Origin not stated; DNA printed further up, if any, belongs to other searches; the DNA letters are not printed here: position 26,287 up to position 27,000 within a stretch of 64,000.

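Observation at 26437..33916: Secretin-less Tad/Flp pilus locus ending in a tail-less SsbB-like SSB: a candidate DNA-uptake pilus in a monoderm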

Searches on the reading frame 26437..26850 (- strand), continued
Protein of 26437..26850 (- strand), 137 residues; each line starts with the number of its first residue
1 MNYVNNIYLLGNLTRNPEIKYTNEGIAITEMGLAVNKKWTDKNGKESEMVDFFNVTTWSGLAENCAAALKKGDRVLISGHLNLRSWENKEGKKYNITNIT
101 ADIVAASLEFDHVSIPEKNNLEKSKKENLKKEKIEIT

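Call 32: find_homologous_proteins(query=P0130, max_evalue=1e-10)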
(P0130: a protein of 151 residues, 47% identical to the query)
Query P0130 (151 aa): 5844 proteins with E <= 1e-10 among 5920 candidates; the best 120 are listed.
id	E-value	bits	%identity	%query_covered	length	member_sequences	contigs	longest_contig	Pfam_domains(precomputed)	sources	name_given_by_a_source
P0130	2.0e-93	328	100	100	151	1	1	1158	PF00436.32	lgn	-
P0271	5.3e-72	259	78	100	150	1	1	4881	PF00436.32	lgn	-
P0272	1.4e-71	257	80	89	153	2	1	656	PF00436.32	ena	-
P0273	4.2e-71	256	80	88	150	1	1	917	PF00436.32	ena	-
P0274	4.3e-61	223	68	100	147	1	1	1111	PF00436.32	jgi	-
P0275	8.4e-61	222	67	100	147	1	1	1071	PF00436.32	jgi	jgi:single-strand DNA-binding protein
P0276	1.1e-60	222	67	100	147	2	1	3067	PF00436.32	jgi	jgi:single-strand DNA-binding protein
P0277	1.1e-60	222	70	100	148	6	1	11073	PF00436.32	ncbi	-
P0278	1.1e-60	222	67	100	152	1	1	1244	PF00436.32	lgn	-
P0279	1.6e-60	221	66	100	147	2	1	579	PF00436.32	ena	-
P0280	2.0e-60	221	66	100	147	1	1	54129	PF00436.32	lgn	-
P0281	2.5e-60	221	68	100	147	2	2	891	PF00436.32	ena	-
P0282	2.8e-60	221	66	100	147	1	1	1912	PF00436.32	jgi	-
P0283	3.1e-60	220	68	88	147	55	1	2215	PF00436.32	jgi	jgi:single-strand DNA-binding protein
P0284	3.2e-60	220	69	100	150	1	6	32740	PF00436.32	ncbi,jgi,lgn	jgi:single-strand DNA-binding protein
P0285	4.9e-60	220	66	100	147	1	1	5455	PF00436.32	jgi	-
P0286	4.9e-60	220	67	88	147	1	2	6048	PF00436.32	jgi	-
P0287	4.9e-60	220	67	88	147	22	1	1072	PF00436.32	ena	-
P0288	7.8e-60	219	66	100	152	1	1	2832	PF00436.32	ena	-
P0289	8.3e-60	219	66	100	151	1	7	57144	PF00436.32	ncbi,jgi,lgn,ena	-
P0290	8.6e-60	219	64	100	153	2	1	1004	PF00436.32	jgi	jgi:single-strand DNA-binding protein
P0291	1.3e-59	218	67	100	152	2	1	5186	PF00436.32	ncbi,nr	ncbi:MAG: single-stranded DNA-binding protein [Actinomycetota bacterium]|nr:single-stranded DNA-bind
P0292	2.3e-59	218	68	100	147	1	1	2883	PF00436.32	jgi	-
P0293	2.5e-59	217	68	100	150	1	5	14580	PF00436.32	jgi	jgi:single-strand DNA-binding protein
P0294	2.9e-59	217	65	100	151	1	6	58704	PF00436.32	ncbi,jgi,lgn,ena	jgi:single-strand DNA-binding protein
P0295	4.0e-59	217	64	100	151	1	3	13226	PF00436.32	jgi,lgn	jgi:single-strand DNA-binding protein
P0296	4.1e-59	217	65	100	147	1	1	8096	PF00436.32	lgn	-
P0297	4.1e-59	217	67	88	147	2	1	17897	PF00436.32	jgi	jgi:single-strand DNA-binding protein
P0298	4.5e-59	217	66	88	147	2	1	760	PF00436.32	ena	-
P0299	4.9e-59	216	66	88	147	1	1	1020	PF00436.32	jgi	jgi:single-strand DNA-binding protein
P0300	5.0e-59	216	68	100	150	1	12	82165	PF00436.32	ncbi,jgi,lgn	-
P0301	5.3e-59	216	70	100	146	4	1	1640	PF00436.32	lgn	-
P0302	5.4e-59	216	66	88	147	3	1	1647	PF00436.32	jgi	-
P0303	5.8e-59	216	68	88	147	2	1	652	PF00436.32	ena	-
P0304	6.9e-59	216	64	100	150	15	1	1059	PF00436.32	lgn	-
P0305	7.0e-59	216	67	88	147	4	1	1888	PF00436.32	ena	-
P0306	7.7e-59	216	64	100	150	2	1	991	PF00436.32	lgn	-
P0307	8.1e-59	216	64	100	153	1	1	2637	PF00436.32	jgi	jgi:single-strand DNA-binding protein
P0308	1.1e-58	215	67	100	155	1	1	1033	PF00436.32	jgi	jgi:single-strand DNA-binding protein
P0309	1.2e-58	215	66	100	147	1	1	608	PF00436.32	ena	-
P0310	1.2e-58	215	67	100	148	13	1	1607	PF00436.32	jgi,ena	jgi:single-strand DNA-binding protein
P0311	1.2e-58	215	66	100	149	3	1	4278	PF00436.32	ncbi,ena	-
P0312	1.2e-58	215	63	100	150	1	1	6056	PF00436.32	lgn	-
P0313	1.3e-58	215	64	100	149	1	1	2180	PF00436.32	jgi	jgi:single-strand DNA-binding protein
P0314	1.4e-58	215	65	100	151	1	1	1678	PF00436.32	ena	-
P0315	1.5e-58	215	64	100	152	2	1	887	PF00436.32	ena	-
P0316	1.5e-58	215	64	100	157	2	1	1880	PF00436.32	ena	-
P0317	1.6e-58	215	63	100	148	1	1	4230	PF00436.32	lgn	-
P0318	1.7e-58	215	66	100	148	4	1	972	PF00436.32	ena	-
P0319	1.8e-58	215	66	100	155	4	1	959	PF00436.32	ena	-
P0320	2.0e-58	215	64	100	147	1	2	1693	PF22657.3,PF00436.32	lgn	-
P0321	2.1e-58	214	67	100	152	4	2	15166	PF00436.32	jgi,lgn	jgi:single-strand DNA-binding protein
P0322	2.3e-58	214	65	100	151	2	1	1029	PF00436.32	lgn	-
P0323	2.3e-58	214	64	100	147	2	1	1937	PF00436.32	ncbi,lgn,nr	ncbi:MAG: single-stranded DNA-binding protein [Actinobacteria bacterium]|nr:single-stranded DNA-bind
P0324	2.5e-58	214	67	100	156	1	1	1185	PF00436.32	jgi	-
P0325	2.5e-58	214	63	100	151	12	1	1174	PF00436.32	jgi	jgi:single-strand DNA-binding protein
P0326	2.6e-58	214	66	100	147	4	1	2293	PF00436.32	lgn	-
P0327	2.8e-58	214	66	100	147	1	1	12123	PF00436.32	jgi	-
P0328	2.8e-58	214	68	100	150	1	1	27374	PF00436.32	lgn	-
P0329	2.9e-58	214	65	100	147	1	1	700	PF00436.32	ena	-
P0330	3.0e-58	214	66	100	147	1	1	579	PF00436.32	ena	-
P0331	3.0e-58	214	65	100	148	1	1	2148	PF00436.32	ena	-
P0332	3.7e-58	214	66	100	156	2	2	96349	PF00436.32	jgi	-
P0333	4.3e-58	213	66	100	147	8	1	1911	PF00436.32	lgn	-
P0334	4.5e-58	213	66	100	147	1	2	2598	PF00436.32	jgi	-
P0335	5.1e-58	213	67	100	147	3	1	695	PF00436.32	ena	-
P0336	6.4e-58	213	65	100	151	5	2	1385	PF00436.32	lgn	-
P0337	7.2e-58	213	67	100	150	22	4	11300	PF00436.32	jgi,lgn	jgi:single-strand DNA-binding protein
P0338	7.8e-58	213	64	100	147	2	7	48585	PF00436.32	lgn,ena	-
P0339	8.7e-58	212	67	100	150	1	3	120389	PF00436.32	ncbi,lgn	-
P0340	8.8e-58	212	64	100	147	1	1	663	PF00436.32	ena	-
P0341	9.4e-58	212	66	100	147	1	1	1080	PF00436.32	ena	-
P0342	1.1e-57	212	65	100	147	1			PF00436.32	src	-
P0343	1.1e-57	212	66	100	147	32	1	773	PF00436.32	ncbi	-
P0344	1.3e-57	212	66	100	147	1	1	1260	PF00436.32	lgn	-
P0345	1.3e-57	212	65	100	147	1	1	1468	PF00436.32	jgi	jgi:single-strand DNA-binding protein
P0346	1.6e-57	212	65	100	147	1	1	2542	PF00436.32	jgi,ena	jgi:single-strand DNA-binding protein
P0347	1.8e-57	211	63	100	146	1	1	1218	PF00436.32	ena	-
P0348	1.8e-57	211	65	100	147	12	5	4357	PF00436.32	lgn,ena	-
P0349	2.0e-57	211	64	100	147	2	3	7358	PF22657.3,PF00436.32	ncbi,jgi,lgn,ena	-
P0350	2.3e-57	211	63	100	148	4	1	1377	PF00436.32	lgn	-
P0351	2.7e-57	211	64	100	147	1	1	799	PF00436.32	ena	-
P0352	2.7e-57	211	65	100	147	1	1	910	PF00436.32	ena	-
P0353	2.9e-57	211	63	100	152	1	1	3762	PF00436.32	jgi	-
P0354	5.4e-57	210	64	100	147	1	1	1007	PF22657.3,PF00436.32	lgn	-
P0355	6.6e-57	210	63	100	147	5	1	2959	PF00436.32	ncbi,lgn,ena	-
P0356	6.8e-57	210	64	100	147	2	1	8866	PF00436.32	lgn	-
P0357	7.5e-57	209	63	100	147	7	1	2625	PF22657.3,PF00436.32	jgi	jgi:single-strand DNA-binding protein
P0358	7.6e-57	209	65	100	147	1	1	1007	PF00436.32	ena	-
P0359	8.9e-57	209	64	100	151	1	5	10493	PF00436.32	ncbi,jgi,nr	ncbi:MAG: single-stranded DNA-binding protein [Actinobacteria bacterium]|nr:single-stranded DNA-bind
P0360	9.0e-57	209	63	100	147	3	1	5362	PF00436.32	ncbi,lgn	-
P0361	9.4e-57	209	65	100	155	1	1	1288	PF00436.32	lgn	-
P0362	9.8e-57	209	63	100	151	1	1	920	PF00436.32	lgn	-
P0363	1.1e-56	209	63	100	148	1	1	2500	PF00436.32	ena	-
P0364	2.0e-56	208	67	89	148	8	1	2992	PF00436.32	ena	-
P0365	2.1e-56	208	67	100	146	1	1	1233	PF00436.32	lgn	-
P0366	4.1e-56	207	64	100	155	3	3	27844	PF00436.32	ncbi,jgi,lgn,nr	ncbi:MAG: single-stranded DNA-binding protein [Actinobacteria bacterium]|nr:single-stranded DNA-bind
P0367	4.3e-56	207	66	100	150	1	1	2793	PF00436.32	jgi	-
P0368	4.5e-56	207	65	100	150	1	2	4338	PF00436.32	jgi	jgi:single-strand DNA-binding protein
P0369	4.5e-56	207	64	100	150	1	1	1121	PF00436.32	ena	-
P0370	4.7e-56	207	65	100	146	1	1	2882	PF00436.32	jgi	jgi:single-strand DNA-binding protein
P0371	5.0e-56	207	63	100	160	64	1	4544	PF00436.32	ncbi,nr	ncbi:MAG: single-stranded DNA-binding protein [Actinomycetia bacterium]|nr:single-stranded DNA-bindi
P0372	6.9e-56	206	64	100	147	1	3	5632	PF00436.32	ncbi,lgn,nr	ncbi:MAG: single-stranded DNA-binding protein [Actinobacteria bacterium]|nr:single-stranded DNA-bind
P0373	6.9e-56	206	64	100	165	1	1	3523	PF00436.32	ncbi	-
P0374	7.8e-56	206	62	100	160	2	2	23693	PF00436.32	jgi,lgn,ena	-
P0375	8.3e-56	206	62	100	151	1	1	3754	PF00436.32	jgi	-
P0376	1.0e-55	206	65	100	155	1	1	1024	PF00436.32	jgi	-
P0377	1.0e-55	206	62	100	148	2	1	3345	PF00436.32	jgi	jgi:single-strand DNA-binding protein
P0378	1.2e-55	206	64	100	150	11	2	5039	PF00436.32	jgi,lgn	-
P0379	1.2e-55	205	60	100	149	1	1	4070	PF00436.32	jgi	jgi:single-strand DNA-binding protein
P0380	1.3e-55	205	64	100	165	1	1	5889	PF00436.32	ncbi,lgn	-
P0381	1.7e-55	205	60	100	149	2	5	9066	PF00436.32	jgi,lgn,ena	jgi:single-strand DNA-binding protein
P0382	1.9e-55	205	63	100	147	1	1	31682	PF00436.32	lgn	-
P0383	2.1e-55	205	64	100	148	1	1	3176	PF00436.32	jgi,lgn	-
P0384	2.2e-55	205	64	100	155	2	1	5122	PF00436.32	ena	-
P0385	2.3e-55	205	63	100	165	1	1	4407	PF00436.32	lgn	-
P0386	2.4e-55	205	64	100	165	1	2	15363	PF00436.32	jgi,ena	-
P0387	2.7e-55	204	63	100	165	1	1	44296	PF00436.32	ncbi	-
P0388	2.7e-55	204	64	100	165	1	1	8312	PF00436.32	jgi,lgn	-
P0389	2.7e-55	204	64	100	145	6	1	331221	PF00436.32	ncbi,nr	ncbi:MAG: single-stranded DNA-binding protein [Actinomycetota bacterium]|nr:single-stranded DNA-bind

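Call 33: find_encoding_contigs(protein=P0300, flank=6000, max_places=6)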
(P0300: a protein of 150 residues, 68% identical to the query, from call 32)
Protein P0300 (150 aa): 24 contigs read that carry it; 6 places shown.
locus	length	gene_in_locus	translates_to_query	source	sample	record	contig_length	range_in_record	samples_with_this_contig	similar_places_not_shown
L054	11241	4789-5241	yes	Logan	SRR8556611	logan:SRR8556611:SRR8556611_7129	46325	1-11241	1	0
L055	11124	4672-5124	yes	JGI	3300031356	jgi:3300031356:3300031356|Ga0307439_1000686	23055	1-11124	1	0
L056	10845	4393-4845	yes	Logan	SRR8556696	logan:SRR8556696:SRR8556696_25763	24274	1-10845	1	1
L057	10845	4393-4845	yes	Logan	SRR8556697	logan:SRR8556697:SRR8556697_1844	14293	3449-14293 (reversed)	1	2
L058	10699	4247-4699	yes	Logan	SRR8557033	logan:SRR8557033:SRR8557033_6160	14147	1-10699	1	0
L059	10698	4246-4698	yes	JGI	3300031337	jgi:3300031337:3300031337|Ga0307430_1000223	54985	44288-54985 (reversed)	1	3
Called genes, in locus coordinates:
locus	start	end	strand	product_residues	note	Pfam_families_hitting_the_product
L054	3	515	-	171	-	?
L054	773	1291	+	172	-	PF00857:Isochorismatase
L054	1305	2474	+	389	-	PF02749:QRPTase_N, PF01729:QRPTase_C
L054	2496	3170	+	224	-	PF00300:His_Phos_1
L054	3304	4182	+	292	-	PF21088:MS_channel_1st, PF00924:MS_channel_2nd, PF21082:MS_channel_3rd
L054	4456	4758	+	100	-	PF01250:Ribosomal_S6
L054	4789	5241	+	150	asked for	PF00436:SSB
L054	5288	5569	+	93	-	PF01084:Ribosomal_S18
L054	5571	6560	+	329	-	PF09991:DUF2232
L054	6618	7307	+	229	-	PF01281:Ribosomal_L9_N, PF03948:Ribosomal_L9_C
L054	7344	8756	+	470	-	PF00772:DnaB, PF03796:DnaB_C, PF13481:AAA_25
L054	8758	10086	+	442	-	PF00709:Adenylsucc_synt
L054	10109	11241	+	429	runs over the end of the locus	PF02844:GARS_N, PF01071:GARS_A, PF02655:ATP-grasp_3, PF02843:GARS_C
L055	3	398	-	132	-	?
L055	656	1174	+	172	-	PF00857:Isochorismatase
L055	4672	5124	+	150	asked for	PF00436:SSB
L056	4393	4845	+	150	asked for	PF00436:SSB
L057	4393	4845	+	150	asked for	PF00436:SSB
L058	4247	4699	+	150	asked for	PF00436:SSB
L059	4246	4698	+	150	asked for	PF00436:SSB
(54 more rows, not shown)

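Call 34: find_encoding_contigs(protein=P0339, flank=6000, max_places=4)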
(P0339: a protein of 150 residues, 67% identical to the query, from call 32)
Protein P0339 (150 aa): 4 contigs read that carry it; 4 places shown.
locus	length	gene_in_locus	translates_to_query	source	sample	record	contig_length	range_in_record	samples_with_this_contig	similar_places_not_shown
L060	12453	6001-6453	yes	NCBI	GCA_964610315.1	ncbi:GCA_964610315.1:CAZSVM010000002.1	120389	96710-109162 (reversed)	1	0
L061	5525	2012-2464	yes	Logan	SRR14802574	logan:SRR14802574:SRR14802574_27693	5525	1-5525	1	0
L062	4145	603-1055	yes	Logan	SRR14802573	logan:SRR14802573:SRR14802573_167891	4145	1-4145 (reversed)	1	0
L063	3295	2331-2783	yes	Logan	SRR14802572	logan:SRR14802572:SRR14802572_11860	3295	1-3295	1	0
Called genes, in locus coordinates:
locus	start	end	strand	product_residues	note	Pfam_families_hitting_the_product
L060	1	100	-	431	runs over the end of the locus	PF06050:HGD-D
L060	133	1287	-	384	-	PF06050:HGD-D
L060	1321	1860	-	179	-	PF10646:Germane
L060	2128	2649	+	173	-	PF00857:Isochorismatase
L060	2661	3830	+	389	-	PF02749:QRPTase_N, PF01729:QRPTase_C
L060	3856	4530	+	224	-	PF00300:His_Phos_1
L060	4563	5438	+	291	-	PF00924:MS_channel_2nd, PF21082:MS_channel_3rd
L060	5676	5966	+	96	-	PF01250:Ribosomal_S6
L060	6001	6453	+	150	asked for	PF00436:SSB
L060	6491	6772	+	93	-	PF01084:Ribosomal_S18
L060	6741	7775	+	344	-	PF09991:DUF2232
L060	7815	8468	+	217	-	PF01281:Ribosomal_L9_N, PF03948:Ribosomal_L9_C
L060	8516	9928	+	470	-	PF00772:DnaB, PF03796:DnaB_C, PF13481:AAA_25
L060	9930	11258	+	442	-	PF00709:Adenylsucc_synt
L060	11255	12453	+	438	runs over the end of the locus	PF02844:GARS_N, PF01071:GARS_A, PF02655:ATP-grasp_3, PF02786:CPSase_L_D2 (weak), PF02843:GARS_C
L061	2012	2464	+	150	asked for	PF00436:SSB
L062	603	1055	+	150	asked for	PF00436:SSB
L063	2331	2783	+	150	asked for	PF00436:SSB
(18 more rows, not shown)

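Call 35: list_cluster_members(proteins=[P0144, P0158, P0143, P0130, P0121, P0123, P0124])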
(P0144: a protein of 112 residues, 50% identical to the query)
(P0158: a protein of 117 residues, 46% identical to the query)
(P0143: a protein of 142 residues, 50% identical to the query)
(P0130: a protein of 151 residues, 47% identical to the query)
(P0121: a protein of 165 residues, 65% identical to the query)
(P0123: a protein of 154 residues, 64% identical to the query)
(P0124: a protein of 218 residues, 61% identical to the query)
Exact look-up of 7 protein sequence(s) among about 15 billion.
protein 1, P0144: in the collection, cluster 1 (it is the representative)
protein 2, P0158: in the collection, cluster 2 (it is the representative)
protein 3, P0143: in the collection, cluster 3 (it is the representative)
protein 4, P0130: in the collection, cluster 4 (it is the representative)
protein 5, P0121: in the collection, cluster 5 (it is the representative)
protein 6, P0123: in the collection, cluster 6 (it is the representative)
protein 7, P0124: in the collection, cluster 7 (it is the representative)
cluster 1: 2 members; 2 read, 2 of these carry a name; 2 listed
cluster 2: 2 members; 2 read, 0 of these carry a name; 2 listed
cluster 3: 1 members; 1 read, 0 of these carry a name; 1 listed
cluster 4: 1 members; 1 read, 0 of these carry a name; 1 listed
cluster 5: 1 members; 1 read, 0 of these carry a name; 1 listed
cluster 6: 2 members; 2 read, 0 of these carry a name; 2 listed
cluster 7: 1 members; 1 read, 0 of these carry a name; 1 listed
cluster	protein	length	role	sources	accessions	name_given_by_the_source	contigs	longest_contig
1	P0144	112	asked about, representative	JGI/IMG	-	single-strand DNA-binding protein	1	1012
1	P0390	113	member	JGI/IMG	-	single-strand DNA-binding protein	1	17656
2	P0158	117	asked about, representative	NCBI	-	-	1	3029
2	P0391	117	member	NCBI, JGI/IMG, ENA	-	-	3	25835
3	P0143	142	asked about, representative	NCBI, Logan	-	-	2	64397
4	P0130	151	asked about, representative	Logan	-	-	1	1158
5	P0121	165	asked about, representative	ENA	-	-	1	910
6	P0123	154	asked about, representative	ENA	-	-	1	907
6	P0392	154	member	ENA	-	-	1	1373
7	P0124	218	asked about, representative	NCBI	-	-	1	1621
